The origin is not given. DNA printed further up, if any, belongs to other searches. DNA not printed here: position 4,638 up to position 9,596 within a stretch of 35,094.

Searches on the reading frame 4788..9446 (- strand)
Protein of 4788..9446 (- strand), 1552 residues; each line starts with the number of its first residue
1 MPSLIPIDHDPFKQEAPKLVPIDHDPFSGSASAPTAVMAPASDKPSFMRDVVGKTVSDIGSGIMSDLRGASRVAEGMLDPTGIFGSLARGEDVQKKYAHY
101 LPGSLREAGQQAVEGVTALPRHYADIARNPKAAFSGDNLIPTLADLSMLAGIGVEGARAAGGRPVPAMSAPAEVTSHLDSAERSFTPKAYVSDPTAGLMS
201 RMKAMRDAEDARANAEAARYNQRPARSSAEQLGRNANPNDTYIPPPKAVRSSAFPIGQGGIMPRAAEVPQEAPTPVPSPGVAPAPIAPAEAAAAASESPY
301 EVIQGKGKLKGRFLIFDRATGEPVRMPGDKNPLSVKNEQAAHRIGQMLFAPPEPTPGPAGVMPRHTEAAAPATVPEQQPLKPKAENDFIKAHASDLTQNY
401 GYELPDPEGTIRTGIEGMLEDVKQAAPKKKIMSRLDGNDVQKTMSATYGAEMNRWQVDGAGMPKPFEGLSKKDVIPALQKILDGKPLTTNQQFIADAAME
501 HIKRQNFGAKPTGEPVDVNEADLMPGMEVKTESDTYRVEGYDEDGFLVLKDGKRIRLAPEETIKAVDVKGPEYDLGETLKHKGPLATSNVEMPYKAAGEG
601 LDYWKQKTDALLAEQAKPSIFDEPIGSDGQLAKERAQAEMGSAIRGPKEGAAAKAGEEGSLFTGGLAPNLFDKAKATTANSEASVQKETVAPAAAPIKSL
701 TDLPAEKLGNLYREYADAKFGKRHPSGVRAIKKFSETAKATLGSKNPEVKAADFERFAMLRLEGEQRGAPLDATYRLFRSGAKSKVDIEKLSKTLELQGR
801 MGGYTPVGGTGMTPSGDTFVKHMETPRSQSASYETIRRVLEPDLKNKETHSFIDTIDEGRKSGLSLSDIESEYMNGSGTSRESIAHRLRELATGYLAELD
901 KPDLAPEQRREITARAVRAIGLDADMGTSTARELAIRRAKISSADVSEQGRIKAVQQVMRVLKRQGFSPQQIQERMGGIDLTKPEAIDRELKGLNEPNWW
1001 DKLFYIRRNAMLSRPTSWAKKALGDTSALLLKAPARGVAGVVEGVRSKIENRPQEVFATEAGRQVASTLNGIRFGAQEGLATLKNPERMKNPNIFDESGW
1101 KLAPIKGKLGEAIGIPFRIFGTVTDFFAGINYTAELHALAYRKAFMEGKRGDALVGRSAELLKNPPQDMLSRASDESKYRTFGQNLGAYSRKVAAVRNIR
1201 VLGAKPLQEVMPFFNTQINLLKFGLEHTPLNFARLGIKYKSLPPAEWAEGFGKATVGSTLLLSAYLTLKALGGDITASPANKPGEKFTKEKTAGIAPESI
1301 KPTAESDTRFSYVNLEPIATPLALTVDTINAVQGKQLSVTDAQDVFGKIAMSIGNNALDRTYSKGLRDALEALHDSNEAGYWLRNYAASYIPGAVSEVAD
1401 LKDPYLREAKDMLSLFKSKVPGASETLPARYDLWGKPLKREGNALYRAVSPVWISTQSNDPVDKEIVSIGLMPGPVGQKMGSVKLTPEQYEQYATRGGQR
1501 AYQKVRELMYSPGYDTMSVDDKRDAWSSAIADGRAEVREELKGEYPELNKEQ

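Call 12: search_protein_families(library=phrogs, proteins=[window:4788-9446:-], max_evalue=0.001)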
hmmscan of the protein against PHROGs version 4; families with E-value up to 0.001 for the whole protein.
window:4788-9446:- (1552 aa): 1 family
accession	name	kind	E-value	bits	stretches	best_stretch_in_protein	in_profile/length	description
phrog_6651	-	head and packaging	1.6e-20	73.7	1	1211-1525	959-1289/1375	internal virion protein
